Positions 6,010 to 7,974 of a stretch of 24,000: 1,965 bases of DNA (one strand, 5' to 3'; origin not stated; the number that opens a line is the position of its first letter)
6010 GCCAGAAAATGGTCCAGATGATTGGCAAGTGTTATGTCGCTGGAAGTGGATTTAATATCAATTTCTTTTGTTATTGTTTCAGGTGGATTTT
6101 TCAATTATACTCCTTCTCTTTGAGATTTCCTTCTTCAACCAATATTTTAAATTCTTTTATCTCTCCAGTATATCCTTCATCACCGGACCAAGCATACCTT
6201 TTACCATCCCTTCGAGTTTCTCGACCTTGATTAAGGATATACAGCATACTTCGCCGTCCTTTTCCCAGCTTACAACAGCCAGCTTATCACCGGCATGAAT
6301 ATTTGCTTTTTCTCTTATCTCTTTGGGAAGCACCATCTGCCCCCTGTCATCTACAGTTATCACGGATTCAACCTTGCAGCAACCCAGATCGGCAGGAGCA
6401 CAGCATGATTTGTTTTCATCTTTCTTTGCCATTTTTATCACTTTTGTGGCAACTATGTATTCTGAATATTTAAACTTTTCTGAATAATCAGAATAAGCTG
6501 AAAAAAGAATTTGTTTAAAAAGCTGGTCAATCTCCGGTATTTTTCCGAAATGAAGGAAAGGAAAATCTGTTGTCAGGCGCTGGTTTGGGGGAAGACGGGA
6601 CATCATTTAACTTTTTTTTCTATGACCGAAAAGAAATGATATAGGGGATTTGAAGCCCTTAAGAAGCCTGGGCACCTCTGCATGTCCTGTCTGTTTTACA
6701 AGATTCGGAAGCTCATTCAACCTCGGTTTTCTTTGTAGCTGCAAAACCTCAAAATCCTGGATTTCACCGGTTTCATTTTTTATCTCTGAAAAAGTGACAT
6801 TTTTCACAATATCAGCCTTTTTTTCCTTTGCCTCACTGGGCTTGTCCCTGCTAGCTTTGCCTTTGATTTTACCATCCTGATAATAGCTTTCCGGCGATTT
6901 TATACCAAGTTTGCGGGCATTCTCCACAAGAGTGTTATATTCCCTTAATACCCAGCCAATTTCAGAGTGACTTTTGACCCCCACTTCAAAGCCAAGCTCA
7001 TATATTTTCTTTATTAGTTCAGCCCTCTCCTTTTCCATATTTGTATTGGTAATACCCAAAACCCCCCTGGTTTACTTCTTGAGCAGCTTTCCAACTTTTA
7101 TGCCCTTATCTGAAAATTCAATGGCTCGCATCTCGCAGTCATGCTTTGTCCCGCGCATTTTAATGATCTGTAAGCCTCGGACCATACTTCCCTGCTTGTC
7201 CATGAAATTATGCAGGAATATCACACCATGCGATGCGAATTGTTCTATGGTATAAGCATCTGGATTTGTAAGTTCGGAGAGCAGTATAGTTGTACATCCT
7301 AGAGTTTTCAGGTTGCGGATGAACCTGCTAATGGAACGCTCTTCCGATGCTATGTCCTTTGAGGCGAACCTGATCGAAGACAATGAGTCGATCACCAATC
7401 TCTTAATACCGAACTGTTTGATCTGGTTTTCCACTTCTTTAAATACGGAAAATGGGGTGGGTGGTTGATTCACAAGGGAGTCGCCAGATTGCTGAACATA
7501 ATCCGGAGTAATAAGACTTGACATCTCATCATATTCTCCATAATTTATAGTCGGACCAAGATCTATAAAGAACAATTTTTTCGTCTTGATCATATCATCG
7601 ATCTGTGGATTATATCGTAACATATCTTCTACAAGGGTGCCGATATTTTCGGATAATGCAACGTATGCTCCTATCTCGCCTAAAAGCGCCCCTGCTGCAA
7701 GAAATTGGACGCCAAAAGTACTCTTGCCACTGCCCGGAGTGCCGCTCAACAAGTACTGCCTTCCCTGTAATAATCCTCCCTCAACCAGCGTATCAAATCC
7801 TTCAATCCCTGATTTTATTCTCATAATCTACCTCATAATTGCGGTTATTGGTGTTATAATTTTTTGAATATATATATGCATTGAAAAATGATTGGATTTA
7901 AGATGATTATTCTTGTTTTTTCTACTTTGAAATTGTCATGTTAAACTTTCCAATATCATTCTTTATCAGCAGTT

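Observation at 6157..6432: AbrB/SpoVT-fold protein with three vicinal Cys-Cys pairs directly upstream of hgcAB: candidate thiophilic-metal sensor or chaperone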

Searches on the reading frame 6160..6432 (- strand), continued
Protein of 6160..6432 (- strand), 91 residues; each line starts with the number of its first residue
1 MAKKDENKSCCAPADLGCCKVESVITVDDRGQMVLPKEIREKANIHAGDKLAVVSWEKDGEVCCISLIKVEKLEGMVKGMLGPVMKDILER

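Call 59: find_encoding_contigs(protein=P0005, flank=8000, max_places=2)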
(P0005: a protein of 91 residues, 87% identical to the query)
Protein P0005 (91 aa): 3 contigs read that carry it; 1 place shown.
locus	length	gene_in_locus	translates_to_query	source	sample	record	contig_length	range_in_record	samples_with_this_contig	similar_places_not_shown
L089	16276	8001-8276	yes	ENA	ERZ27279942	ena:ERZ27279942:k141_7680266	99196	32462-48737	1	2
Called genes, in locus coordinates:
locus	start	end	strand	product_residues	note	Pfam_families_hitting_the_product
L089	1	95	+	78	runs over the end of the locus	-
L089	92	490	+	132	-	PF03992:ABM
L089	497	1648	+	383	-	PF10633:NPCBM_assoc (faint), PF07705:CARDB (weak)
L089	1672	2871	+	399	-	PF02687:FtsX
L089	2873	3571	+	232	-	PF02463:SMC_N (faint), PF00005:ABC_tran, PF13304:AAA_21 (faint)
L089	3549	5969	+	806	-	PF12704:MacB_PCD (weak), PF02687:FtsX, PF12704:MacB_PCD (weak), PF02687:FtsX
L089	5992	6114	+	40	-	-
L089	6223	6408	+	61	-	-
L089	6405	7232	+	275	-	PF05175:MTS, PF01135:PCMT, PF01209:Ubie_methyltran, PF06325:PrmA, PF13489:Methyltransf_23, PF13847:Methyltransf_31, PF08241:Methyltransf_11, PF08242:Methyltransf_12, +5 more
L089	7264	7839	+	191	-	PF00881:Nitroreductase, PF14512:TM1586_NiRdase (weak)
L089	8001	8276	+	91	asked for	PF04014:MazE_antitoxin (weak)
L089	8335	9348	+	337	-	PF03599:CdhD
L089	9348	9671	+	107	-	PF00037:Fer4, PF12797:Fer4_2 (faint), PF12837:Fer4_6, PF13237:Fer4_10, PF14697:Fer4_21 (weak), PF12838:Fer4_7, PF13187:Fer4_9, PF00037:Fer4 (weak), +1 more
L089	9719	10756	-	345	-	PF01758:SBF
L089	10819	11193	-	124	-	PF12840:HTH_20, PF01022:HTH_5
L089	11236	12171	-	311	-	PF01458:SUFBD_core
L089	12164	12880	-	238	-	PF00005:ABC_tran, PF13304:AAA_21 (faint), PF02463:SMC_N (weak)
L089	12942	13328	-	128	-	-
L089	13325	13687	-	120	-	PF01022:HTH_5 (weak)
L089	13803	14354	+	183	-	PF08859:DGC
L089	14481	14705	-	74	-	-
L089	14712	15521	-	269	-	PF00672:HAMP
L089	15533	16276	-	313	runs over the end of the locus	PF12849:PBP_like_2, PF12727:PBP_like (weak)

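Call 60: find_encoding_contigs(protein=P0046, flank=8000, max_places=2)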
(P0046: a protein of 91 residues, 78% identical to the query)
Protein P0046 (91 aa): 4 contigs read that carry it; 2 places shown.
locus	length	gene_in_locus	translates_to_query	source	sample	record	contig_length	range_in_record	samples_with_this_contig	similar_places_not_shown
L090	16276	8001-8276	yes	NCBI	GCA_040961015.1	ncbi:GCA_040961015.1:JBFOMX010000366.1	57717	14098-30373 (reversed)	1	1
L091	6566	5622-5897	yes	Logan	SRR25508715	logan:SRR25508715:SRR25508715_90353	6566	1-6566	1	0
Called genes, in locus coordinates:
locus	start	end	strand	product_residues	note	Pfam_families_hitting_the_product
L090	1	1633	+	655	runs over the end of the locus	PF01578:Cytochrom_C_asm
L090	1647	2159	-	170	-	-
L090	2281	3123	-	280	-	PF01048:PNP_UDP_1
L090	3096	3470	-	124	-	PF03100:CcmE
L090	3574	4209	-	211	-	PF01578:Cytochrom_C_asm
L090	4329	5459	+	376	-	-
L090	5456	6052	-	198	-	PF01174:SNO, PF03575:Peptidase_S51 (weak), PF00117:GATase, PF07685:GATase_3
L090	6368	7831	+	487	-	PF01409:tRNA-synt_2d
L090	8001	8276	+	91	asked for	PF04014:MazE_antitoxin (weak)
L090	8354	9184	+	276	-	PF05175:MTS, PF01135:PCMT, PF01209:Ubie_methyltran, PF06325:PrmA, PF13489:Methyltransf_23, PF13847:Methyltransf_31, PF08241:Methyltransf_11, PF08242:Methyltransf_12, +5 more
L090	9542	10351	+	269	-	PF00459:Inositol_P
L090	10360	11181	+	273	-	PF01513:NAD_kinase, PF20143:NAD_kinase_C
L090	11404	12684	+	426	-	PF01964:ThiC_Rad_SAM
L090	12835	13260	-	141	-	PF01797:Y1_Tnp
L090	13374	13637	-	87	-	PF06397:Desulfoferrod_N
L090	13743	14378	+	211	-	PF00730:HhH-GPD, PF00633:HHH (weak)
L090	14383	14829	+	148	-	PF13298:LigD_N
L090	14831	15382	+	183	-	PF00596:Aldolase_II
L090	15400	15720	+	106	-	-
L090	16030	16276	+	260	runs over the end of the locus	PF01791:DeoC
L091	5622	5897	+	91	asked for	PF04014:MazE_antitoxin (weak)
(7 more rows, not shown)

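Call 64: search_protein_families(library=ncbifam, proteins=[L089:9722-10756:-, L089:10822-11193:-, L089:6405-7229:+, L089:7264-7836:+, L089:13328-13687:-, L090:8354-9181:+], max_evalue=1e-8)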
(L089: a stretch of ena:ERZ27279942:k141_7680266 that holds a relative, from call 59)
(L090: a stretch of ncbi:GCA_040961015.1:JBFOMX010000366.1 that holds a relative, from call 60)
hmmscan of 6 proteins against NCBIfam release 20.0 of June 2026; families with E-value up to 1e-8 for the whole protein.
L089:9722-10756:- (345 aa): 1 family
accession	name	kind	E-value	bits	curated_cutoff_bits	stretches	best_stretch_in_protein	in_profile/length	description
TIGR00832.1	acr3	equivalog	1.3e-134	448.7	282.8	1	5-336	1-327/327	ACR3 family arsenite efflux transporter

L089:10822-11193:- (124 aa): 5 families
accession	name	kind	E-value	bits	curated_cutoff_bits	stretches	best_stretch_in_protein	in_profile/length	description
NF033788.1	HTH_metalloreg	subfamily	2.8e-18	65.5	55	1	45-116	2-74/77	metalloregulator ArsR/SmtB family transcription factor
NF033789.1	repress_SdpR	subfamily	8.7e-15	54.4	100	1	48-113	2-67/79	autorepressor SdpR family transcription factor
NF040642.1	sulf_sens_BigR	equivalog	4.5e-11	42.7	155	1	37-113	3-79/95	sulfite-sensing transcriptional repressor BigR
NF045707.1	Dbac_1936_reg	equivalog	1.1e-10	41.4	115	1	42-112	5-75/99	ArsR/SmtB-type metalloregulator TsoR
NF007528.0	PRK10141.1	subfamily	6.4e-10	38.9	97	1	47-112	9-75/117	metalloregulator ArsR/SmtB family transcription factor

L089:6405-7229:+ (275 aa): 31 families (the best 25 are shown)
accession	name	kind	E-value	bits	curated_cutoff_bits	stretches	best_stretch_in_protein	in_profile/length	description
NF008823.0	PRK11873.1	subfamily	4.6e-110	367.4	263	1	2-273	3-267/272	arsenite methyltransferase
NF041537.1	ArsM_AhpD_UU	exception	1.1e-57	195.4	510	1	3-232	10-233/345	arsenite methyltransferase/AhpD domain selenoprotein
NF047649.1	MTase_UXPK_star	exception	6.3e-55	186.2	460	1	3-224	10-226/283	methyltransferase/UXPK-star double selenoprotein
NF041536.1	ArsM_DUF2284_UU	exception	3.4e-54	183.9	575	1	3-232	10-233/459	arsenite methyltransferase/DUF2284 domain selenoprotein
NF040538.1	methyl_ArsM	equivalog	4.5e-43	147.8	500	2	140-228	167-257/356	arsinothricin biosynthesis methyltransferase ArsM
NF038099.1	AsSugarArsM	exception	8.2e-32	110.6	400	1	59-232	42-224/321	arsenosugar biosynthesis arsenite methyltransferase ArsM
NF040539.1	AST_met_ArsM_2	exception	2.5e-28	99.6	240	1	76-228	57-212/262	putative arsinothricin biosynthesis methyltransferase ArsM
NF045667.1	MTase_DVU1556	equivalog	1.6e-27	96.3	155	1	68-227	15-166/213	DVU_1556 family methyltransferase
TIGR02072.1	BioC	equivalog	1e-18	68.1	184.95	1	77-237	36-186/244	malonyl-ACP O-methyltransferase BioC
NF001244.0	PRK00216.1-5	equivalog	1.8e-18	66.7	216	1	72-183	45-157/236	bifunctional demethylmenaquinone methyltransferase/2-methoxy-6-polyprenyl-1,4-benzoquinol methylase UbiE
TIGR01934.1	MenG_MenH_UbiE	subfamily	4.7e-18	65.3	158.35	1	73-184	37-146/223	ubiquinone/menaquinone biosynthesis methyltransferase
NF001240.0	PRK00216.1-1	equivalog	7.8e-18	64.4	378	1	69-182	57-171/251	bifunctional demethylmenaquinone methyltransferase/2-methoxy-6-polyprenyl-1,4-benzoquinol methylase UbiE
NF043040.1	corrin_prot_MT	hypoth_equivalog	9.5e-18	64.4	180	1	73-190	38-158/216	corrinoid protein-associated methyltransferase CpaM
NF052510.1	methyltran_MpqE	exception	1.9e-17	63.4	335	1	70-179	41-151/234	methyl-plastoquinone biosynthesis methyltransferase MpqE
TIGR02752.1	MenG_heptapren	equivalog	3e-17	62.9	419.85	1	72-179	42-149/231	demethylmenaquinone methyltransferase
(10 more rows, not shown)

L089:7264-7836:+ (191 aa): 4 families
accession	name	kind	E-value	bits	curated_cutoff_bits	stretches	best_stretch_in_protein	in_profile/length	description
TIGR02476.1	BluB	equivalog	4.5e-20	71.9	150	1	3-177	8-184/205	5,6-dimethylbenzimidazole synthase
NF008033.1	PRK10765.1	equivalog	6.8e-16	58.4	223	0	1-63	1-63/240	oxygen-insensitive NADPH nitroreductase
TIGR03553.1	F420_FbiB_CTERM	equivalog_domain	7.7e-13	48.6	249.55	0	7-69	2-64/194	F420 biosynthesis protein FbiB, C-terminal domain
NF009810.0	PRK13294.1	equivalog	1.4e-11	44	304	1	7-178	257-435/449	coenzyme F420-0:L-glutamate ligase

L089:13328-13687:- (120 aa): 1 family
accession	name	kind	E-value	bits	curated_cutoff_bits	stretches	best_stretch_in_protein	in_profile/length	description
NF033788.1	HTH_metalloreg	subfamily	3.1e-15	55.7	55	1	37-107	2-73/77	metalloregulator ArsR/SmtB family transcription factor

L090:8354-9181:+ (276 aa): 33 families (the best 25 are shown)
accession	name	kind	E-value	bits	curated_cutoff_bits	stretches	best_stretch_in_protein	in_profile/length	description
NF008823.0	PRK11873.1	subfamily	4.3e-107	357.6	263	1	1-273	2-267/272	arsenite methyltransferase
NF041537.1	ArsM_AhpD_UU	exception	2e-57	194.5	510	1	3-233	10-234/345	arsenite methyltransferase/AhpD domain selenoprotein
NF041536.1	ArsM_DUF2284_UU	exception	1.5e-55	188.4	575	1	3-232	10-233/459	arsenite methyltransferase/DUF2284 domain selenoprotein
NF047649.1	MTase_UXPK_star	exception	5.9e-55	186.3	460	1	3-226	10-228/283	methyltransferase/UXPK-star double selenoprotein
NF040538.1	methyl_ArsM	equivalog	3.6e-42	144.8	500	2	140-228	167-257/356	arsinothricin biosynthesis methyltransferase ArsM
NF038099.1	AsSugarArsM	exception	4.3e-31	108.3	400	1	59-234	42-226/321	arsenosugar biosynthesis arsenite methyltransferase ArsM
NF040539.1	AST_met_ArsM_2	exception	3.4e-29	102.5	240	1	77-231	58-215/262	putative arsinothricin biosynthesis methyltransferase ArsM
NF045667.1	MTase_DVU1556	equivalog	8.9e-28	97.2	155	1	68-238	15-177/213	DVU_1556 family methyltransferase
NF001244.0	PRK00216.1-5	equivalog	3e-17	62.7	216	1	71-199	44-171/236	bifunctional demethylmenaquinone methyltransferase/2-methoxy-6-polyprenyl-1,4-benzoquinol methylase UbiE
NF052510.1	methyltran_MpqE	exception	3.7e-17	62.5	335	1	68-179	39-151/234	methyl-plastoquinone biosynthesis methyltransferase MpqE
TIGR01934.1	MenG_MenH_UbiE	subfamily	6.1e-17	61.7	158.35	1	71-199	35-159/223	ubiquinone/menaquinone biosynthesis methyltransferase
NF043040.1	corrin_prot_MT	hypoth_equivalog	1.8e-16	60.2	180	1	73-187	39-155/216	corrinoid protein-associated methyltransferase CpaM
TIGR02072.1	BioC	equivalog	7.1e-16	58.7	184.95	1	77-193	36-148/244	malonyl-ACP O-methyltransferase BioC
NF001243.0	PRK00216.1-4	equivalog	2.6e-15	56.4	235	1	72-179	44-151/237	demethylmenaquinone methyltransferase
NF001240.0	PRK00216.1-1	equivalog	2.8e-15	56.1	378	1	68-182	56-171/251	bifunctional demethylmenaquinone methyltransferase/2-methoxy-6-polyprenyl-1,4-benzoquinol methylase UbiE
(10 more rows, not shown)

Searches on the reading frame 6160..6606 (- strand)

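Call 5: search_protein_families(library=ncbifam, proteins=[window:6160-6606:-], max_evalue=0.01)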
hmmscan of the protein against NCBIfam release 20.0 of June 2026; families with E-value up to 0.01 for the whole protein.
window:6160-6606:- (149 aa): 6 families
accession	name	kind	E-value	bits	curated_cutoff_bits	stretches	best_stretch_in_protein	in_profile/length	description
NF040962.1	near_HgcAB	equivalog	2e-36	123.7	70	1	76-145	1-70/70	HgcAB-associated protein HgcC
TIGR01439.1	lp_hng_hel_AbrB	domain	3.4e-11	42.7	28.3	1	83-119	2-37/44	transcriptional regulator, AbrB family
TIGR02851.1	spore_V_T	equivalog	6.4e-05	22.9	235.9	1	82-123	6-46/180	stage V sporulation protein T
NF033820.0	STM0539_fam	subfamily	0.007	16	50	0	88-116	83-111/141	STM0539 family protein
TIGR02609.1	doc_partner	hypoth_equivalog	0.0072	16.7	55.9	0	91-116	12-37/74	putative addiction module antidote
NF050106.1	TA_MazE_antitoxin_Deino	equivalog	0.0082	16.3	65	0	89-112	1-24/65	type II toxin-antitoxin system MazE family antitoxin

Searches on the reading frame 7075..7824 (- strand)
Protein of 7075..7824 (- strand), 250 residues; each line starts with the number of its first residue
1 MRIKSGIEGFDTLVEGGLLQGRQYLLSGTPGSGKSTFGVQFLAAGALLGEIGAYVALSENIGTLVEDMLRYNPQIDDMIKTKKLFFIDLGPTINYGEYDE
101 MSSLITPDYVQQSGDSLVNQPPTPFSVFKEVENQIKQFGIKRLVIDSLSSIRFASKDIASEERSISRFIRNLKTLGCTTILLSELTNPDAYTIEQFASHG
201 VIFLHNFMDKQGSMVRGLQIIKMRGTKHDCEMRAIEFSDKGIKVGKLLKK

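Call 4: search_protein_families(library=pfam, proteins=[window:7075-7824:-], max_evalue=0.01)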
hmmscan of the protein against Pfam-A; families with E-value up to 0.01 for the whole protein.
window:7075-7824:- (250 aa): 3 families
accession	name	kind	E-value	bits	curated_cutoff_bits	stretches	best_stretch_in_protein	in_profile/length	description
PF06745.19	ATPase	-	2e-45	155.4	26.6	1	3-246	1-228/231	KaiC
PF13481.12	AAA_25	-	1.4e-06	28.6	27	0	127-182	130-187/195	AAA domain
PF03796.21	DnaB_C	-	0.00038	20.4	27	1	3-175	2-164/255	DnaB-like helicase C terminal domain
